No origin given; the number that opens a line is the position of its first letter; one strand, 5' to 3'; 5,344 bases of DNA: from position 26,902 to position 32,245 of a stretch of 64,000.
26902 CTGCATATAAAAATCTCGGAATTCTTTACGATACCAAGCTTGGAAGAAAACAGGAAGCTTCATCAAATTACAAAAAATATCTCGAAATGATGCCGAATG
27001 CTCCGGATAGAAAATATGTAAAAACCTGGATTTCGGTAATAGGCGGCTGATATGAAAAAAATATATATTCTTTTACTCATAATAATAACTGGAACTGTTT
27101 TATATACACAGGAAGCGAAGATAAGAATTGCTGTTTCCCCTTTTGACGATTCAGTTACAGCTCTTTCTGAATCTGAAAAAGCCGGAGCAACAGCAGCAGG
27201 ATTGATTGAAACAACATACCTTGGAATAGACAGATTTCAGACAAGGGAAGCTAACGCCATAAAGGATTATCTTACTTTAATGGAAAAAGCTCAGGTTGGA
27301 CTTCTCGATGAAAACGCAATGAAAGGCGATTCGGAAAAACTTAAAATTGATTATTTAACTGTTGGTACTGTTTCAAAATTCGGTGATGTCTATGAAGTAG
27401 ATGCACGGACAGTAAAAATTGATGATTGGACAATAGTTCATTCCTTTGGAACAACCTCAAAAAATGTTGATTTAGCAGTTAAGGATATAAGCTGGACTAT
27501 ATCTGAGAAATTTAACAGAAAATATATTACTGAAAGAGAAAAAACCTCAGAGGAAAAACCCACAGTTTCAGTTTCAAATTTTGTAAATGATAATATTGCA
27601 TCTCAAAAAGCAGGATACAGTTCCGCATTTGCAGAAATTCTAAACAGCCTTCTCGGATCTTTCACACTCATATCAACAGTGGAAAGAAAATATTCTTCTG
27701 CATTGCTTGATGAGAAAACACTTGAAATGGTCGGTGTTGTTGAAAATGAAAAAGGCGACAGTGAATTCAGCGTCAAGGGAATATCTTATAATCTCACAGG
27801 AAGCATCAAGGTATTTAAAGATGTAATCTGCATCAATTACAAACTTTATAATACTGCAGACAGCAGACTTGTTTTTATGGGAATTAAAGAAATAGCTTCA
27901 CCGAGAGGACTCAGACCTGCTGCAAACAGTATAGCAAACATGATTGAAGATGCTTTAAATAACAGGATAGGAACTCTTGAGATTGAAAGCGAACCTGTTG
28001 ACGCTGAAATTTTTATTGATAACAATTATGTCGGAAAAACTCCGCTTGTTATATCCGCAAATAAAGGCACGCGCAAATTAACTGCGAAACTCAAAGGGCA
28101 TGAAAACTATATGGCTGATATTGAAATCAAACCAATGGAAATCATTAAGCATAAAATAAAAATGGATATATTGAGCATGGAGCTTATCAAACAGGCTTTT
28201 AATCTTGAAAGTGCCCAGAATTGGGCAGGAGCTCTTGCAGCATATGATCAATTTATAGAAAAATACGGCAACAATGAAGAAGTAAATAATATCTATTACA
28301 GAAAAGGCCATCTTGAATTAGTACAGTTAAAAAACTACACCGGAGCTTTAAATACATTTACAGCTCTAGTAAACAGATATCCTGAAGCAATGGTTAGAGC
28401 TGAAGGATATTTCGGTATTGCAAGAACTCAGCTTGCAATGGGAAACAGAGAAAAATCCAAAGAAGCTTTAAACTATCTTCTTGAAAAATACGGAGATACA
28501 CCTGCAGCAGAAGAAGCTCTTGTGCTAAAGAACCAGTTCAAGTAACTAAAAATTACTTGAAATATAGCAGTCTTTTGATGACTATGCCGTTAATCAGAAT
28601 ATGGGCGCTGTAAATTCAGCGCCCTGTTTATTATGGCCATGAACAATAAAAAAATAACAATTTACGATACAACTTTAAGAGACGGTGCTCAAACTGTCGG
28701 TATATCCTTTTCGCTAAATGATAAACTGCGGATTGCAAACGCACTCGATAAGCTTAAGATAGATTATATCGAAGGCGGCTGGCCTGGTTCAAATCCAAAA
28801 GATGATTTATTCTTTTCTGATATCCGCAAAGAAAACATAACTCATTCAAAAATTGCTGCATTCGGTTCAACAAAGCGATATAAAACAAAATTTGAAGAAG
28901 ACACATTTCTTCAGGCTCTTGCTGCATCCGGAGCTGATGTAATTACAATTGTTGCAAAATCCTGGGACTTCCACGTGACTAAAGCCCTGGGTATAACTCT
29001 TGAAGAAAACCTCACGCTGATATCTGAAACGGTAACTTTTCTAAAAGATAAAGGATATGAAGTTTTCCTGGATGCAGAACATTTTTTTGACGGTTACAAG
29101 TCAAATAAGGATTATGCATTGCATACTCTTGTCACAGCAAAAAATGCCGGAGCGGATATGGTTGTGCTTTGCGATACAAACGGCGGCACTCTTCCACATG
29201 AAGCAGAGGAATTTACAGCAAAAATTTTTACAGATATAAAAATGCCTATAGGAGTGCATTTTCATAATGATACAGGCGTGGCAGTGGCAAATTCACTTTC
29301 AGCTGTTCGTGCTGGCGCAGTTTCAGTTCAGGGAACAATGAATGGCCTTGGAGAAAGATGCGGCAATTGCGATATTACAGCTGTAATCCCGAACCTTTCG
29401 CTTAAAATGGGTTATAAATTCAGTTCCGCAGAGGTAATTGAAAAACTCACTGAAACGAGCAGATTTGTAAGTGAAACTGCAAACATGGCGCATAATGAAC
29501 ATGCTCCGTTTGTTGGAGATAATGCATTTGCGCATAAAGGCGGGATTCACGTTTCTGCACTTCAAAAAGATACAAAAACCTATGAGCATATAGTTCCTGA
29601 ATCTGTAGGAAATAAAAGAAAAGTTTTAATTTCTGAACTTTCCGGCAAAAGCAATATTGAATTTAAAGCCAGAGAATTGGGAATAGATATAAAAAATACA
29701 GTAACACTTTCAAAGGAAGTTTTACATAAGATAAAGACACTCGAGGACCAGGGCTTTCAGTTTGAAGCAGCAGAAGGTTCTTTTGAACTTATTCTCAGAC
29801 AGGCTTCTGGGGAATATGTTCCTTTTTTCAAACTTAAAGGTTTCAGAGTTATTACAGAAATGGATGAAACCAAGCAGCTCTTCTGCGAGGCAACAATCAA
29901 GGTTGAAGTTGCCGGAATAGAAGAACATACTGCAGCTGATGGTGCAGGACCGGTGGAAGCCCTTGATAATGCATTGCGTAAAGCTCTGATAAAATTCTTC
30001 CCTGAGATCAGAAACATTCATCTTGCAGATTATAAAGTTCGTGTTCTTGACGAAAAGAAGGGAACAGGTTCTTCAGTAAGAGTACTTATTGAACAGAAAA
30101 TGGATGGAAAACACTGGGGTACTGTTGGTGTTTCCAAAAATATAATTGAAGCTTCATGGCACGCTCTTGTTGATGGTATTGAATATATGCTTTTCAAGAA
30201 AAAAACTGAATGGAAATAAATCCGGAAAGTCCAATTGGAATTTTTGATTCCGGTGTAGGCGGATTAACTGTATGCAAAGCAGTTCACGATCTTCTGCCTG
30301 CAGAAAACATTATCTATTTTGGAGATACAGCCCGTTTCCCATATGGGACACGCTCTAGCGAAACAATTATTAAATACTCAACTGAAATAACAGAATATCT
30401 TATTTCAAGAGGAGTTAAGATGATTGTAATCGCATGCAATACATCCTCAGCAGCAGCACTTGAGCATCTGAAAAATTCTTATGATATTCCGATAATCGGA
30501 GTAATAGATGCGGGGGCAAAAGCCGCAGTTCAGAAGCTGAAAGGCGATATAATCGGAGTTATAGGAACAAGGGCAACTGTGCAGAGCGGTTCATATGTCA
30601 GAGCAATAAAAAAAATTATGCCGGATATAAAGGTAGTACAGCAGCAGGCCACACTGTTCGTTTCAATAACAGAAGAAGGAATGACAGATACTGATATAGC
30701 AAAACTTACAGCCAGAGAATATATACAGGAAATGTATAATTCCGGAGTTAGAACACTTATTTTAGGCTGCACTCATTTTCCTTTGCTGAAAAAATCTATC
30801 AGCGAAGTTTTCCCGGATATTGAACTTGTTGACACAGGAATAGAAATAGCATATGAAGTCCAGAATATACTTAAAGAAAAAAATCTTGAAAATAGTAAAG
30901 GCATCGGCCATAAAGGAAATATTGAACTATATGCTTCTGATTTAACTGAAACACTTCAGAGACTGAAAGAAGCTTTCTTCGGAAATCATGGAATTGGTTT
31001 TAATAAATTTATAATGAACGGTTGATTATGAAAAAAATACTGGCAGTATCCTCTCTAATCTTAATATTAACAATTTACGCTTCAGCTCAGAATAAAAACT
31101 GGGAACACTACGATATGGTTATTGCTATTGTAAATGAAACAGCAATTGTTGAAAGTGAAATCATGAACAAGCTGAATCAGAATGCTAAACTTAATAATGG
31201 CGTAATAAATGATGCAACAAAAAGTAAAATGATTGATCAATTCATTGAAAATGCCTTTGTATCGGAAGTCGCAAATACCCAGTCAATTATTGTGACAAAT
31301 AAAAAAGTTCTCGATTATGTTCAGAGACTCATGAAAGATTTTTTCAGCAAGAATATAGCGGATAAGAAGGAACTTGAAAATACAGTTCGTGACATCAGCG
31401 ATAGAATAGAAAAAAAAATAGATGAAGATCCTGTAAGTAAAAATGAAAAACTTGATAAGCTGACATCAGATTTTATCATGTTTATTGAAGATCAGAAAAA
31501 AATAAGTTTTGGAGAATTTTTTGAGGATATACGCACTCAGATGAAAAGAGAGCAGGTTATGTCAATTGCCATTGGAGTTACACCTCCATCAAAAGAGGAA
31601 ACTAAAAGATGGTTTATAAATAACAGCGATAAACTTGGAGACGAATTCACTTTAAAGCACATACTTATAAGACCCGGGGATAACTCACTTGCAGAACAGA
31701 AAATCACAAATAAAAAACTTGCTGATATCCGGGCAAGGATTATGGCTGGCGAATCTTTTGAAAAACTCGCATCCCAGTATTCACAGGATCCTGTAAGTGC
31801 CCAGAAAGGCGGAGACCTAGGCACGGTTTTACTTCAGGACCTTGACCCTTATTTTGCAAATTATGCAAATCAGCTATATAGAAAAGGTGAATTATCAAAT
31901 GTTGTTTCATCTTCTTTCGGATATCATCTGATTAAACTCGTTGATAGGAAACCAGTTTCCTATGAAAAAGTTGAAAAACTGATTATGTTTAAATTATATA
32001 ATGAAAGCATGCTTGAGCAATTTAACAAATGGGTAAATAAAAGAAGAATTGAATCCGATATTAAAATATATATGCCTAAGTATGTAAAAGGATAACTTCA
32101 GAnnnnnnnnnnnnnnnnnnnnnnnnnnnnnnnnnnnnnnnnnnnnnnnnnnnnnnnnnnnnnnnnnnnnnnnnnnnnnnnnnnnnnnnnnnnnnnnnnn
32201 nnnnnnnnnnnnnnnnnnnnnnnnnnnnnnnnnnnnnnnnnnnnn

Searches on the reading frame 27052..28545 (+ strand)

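Call 56: search_protein_families(library=pfam, proteins=[window:27052-28545:+], max_evalue=0.01)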
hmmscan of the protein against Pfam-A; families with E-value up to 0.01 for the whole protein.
window:27052-28545:+ (497 aa): 9 families
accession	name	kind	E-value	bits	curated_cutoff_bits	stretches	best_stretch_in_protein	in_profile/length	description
PF08308.17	PEGA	-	5.8e-12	45.8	20.8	1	307-370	2-66/71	PEGA domain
PF13174.12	TPR_6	-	2.4e-10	40.8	26.3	0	453-482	3-32/33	Tetratricopeptide repeat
PF13432.12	TPR_16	-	9.4e-05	23.2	32.7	0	387-444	9-62/65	Tetratricopeptide repeat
PF14559.12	TPR_19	-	0.00046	20.9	25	1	423-487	1-62/68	Tetratricopeptide repeat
PF07719.23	TPR_2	-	0.0011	19.3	27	0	450-480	1-31/34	Tetratricopeptide repeat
PF13525.12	YfiO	-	0.0025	18.1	25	0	388-446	55-123/203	Outer membrane lipoprotein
PF13428.12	TPR_14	-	0.0028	18.6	23.5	0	385-411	11-37/44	Tetratricopeptide repeat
PF17680.6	FlgO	-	0.0066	16.7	22.6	0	91-132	80-121/130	FlgO protein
PF13181.12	TPR_8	-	0.0072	16.9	25.7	0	450-474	1-25/34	Tetratricopeptide repeat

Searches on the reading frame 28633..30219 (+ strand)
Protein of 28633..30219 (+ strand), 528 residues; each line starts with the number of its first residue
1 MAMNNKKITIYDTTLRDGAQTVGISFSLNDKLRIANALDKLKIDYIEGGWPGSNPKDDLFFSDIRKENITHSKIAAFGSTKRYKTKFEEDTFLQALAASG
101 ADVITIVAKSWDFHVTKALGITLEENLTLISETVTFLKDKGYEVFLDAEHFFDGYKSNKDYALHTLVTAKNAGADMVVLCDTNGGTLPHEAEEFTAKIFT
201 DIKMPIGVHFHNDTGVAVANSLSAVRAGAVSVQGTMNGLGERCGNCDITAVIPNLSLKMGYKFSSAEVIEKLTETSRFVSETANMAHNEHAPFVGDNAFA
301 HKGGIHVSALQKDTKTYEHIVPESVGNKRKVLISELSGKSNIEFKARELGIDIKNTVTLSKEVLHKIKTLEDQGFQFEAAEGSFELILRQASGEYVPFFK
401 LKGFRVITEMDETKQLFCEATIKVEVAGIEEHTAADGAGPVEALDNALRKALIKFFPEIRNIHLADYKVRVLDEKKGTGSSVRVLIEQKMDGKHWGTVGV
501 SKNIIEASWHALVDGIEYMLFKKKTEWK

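Call 3: search_protein_families(library=pfam, proteins=[window:28633-30219:+], max_evalue=0.01)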
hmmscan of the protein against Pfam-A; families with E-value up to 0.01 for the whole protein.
window:28633-30219:+ (528 aa): 3 families
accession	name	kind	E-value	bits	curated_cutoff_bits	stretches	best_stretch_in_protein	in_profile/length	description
PF00682.25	HMGL-like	-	5.1e-46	157.6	29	1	8-278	2-259/260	HMGL-like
PF08502.15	LeuA_dimer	-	1.2e-27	96.9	24.9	1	380-519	3-130/131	LeuA allosteric (dimerisation) domain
PF22617.1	HCS_D2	-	5.3e-18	65.6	27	1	294-373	2-80/82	Homocitrate synthase post-HMGL domain-like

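Call 4: search_protein_families(library=ncbifam, proteins=[window:28633-30219:+], max_evalue=0.01)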
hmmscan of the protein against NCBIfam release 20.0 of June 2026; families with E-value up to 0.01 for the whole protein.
window:28633-30219:+ (528 aa): 28 families (the best 25 are shown)
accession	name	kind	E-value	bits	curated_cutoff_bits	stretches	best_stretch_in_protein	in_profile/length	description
TIGR00977.1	citramal_synth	equivalog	1.5e-222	739.5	450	1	7-526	1-523/526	citramalate synthase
NF002085.0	PRK00915.1-2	subfamily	5.2e-92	309.2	517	1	3-523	9-503/504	2-isopropylmalate synthase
TIGR02090.1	LEU1_arch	subfamily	5e-82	275.9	484.75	1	8-376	1-353/363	isopropylmalate/citramalate/homocitrate synthases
NF002086.0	PRK00915.1-3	equivalog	8.6e-81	272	532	1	4-525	3-507/516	2-isopropylmalate synthase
TIGR00973.1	leuA_bact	equivalog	4e-75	253.2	598.7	1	7-516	1-493/494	2-isopropylmalate synthase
NF002088.0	PRK00915.1-5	equivalog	1.4e-74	251.5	697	1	6-523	2-502/514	2-isopropylmalate synthase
NF002087.0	PRK00915.1-4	equivalog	4.8e-70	236.5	729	1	4-524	3-507/516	2-isopropylmalate synthase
NF002084.0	PRK00915.1-1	equivalog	1.8e-69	234.7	748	1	5-519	2-499/523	2-isopropylmalate synthase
TIGR02146.1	LysS_fung_arch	equivalog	5.3e-68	229.8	413.55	1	10-368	1-343/344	homocitrate synthase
NF041069.1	IPMS_Sufob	equivalog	6.8e-65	219.7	600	1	8-378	1-357/371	isopropylmalate synthase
TIGR02660.1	nifV_homocitr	equivalog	9.1e-62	209.4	462.9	1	8-369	2-347/365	homocitrate synthase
NF042433.1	CitmalDyn_Leptosp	equivalog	9.3e-53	179.5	950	1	1-476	1-463/514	(R)-citramalate synthase CimA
NF042434.1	IPMS_Lepto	equivalog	1.7e-42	145.7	500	1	4-369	2-368/374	2-isopropylmalate synthase LeuA2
NF002991.1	PRK03739.1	subfamily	3.3e-25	88.8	455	1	203-516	234-548/550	2-isopropylmalate synthase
NF006049.0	PRK08195.1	subfamily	8.5e-24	84.2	229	2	169-260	157-249/344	4-hyroxy-2-oxovalerate/4-hydroxy-2-oxopentanoic acid aldolase,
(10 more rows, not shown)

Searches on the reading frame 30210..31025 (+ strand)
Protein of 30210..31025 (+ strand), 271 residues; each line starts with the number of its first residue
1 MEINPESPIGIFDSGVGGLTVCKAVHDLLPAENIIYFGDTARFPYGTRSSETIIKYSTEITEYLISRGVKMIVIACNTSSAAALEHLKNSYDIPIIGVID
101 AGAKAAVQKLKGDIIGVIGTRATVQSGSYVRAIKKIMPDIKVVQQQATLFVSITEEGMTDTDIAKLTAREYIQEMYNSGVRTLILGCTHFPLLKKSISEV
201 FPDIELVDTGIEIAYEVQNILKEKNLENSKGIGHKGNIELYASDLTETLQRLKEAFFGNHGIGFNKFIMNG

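Call 3: search_protein_families(library=pfam, proteins=[window:30210-31025:+], max_evalue=0.01)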
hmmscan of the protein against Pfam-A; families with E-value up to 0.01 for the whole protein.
window:30210-31025:+ (271 aa): 1 family
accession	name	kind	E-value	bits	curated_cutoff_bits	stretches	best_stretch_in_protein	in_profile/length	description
PF01177.27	Asp_Glu_race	-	1.4e-26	94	31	1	23-209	14-203/211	Asp/Glu/Hydantoin racemase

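Call 4: search_protein_families(library=ncbifam, proteins=[window:30210-31025:+], max_evalue=0.01)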
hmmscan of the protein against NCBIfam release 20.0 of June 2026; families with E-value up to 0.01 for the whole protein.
window:30210-31025:+ (271 aa): 6 families
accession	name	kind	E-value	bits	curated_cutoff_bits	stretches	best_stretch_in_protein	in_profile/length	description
NF002035.0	PRK00865.1-3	equivalog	6.6e-74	248.8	328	1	6-259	3-255/267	glutamate racemase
TIGR00067.1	glut_race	equivalog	3.3e-69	233.1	146.65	1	9-255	1-247/251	glutamate racemase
NF002034.1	PRK00865.1-1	equivalog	4.1e-39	134.4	408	1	11-229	3-224/260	glutamate racemase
NF052483.1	racemase_CuyB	equivalog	3.2e-17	63.2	190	1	60-214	63-218/225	cysteate racemase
TIGR00035.1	asp_race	subfamily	4.3e-14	52.7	93.1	1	59-225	67-232/236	amino acid racemase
NF009759.0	PRK13261.2-5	equivalog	0.0068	16.5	290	0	173-229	84-143/150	urease accessory protein UreE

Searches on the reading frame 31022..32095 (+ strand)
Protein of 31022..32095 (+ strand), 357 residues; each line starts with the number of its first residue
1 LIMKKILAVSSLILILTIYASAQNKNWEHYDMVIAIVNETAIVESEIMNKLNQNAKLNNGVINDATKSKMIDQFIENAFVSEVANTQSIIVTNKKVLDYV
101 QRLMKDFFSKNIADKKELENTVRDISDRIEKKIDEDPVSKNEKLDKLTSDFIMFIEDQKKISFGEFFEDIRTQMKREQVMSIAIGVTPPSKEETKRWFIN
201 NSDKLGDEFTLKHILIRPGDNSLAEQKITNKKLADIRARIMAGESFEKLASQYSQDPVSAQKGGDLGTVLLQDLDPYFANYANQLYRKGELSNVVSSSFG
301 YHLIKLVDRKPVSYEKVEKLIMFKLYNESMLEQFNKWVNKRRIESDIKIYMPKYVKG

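Call 3: search_protein_families(library=pfam, proteins=[window:31022-32095:+], max_evalue=0.01)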
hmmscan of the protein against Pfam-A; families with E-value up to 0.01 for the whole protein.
window:31022-32095:+ (357 aa): 3 families
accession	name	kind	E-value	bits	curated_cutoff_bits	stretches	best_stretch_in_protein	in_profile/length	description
PF13616.12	Rotamase_3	-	2e-23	83.6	22.5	1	205-310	12-116/116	PPIC-type PPIASE domain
PF00639.27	Rotamase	-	3.2e-23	82.9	21.7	1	213-307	1-96/97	PPIC-type PPIASE domain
PF13145.12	Rotamase_2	-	4.8e-07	31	27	1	189-315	1-117/121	PPIC-type PPIASE domain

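Call 4: search_protein_families(library=ncbifam, proteins=[window:31022-32095:+], max_evalue=0.01)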
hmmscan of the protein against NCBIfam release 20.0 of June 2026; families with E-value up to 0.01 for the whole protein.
window:31022-32095:+ (357 aa): 11 families
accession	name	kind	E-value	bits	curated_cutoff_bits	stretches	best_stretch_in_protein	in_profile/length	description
TIGR04142.1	PCisTranLspir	hypoth_equivalog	4.3e-27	94.9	250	2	111-356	59-302/316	putative peptidyl-prolyl cis-trans isomerase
NF008038.0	PRK10770.1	equivalog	1.1e-22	80.5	394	1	208-349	284-425/431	peptidylprolyl isomerase SurA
NF002827.0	PRK03002.1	equivalog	2e-17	63.1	343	1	232-333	149-250/285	peptidylprolyl isomerase PrsA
NF000809.0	PRK00059.1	equivalog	3.8e-17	62.7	303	1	32-350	36-331/336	peptidylprolyl isomerase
NF002846.0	PRK03095.1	equivalog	7.1e-14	52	361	1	110-327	45-241/287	peptidylprolyl isomerase PrsA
NF002824.0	PRK02998.1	subfamily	2.5e-12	46.7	360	1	231-337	146-252/283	peptidylprolyl isomerase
NF008054.0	PRK10788.1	equivalog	7.9e-11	41.3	493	1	229-333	280-385/626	peptidylprolyl isomerase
TIGR02933.1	nifM_nitrog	equivalog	8.5e-10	38.9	168.2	1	108-305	27-216/256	nitrogen fixation protein NifM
NF003356.0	PRK04405.1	subfamily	2.7e-07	29.9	339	1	146-330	90-258/299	peptidylprolyl isomerase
NF011969.0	PRK15441.1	equivalog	7.8e-06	26.2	127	1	231-310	15-93/93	peptidylprolyl isomerase PpiC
NF051879.1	TDE1658_narrow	equivalog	0.0021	17.1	340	1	3-124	1-119/342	MOSP complex formation periplasmic protein, TDE1658 family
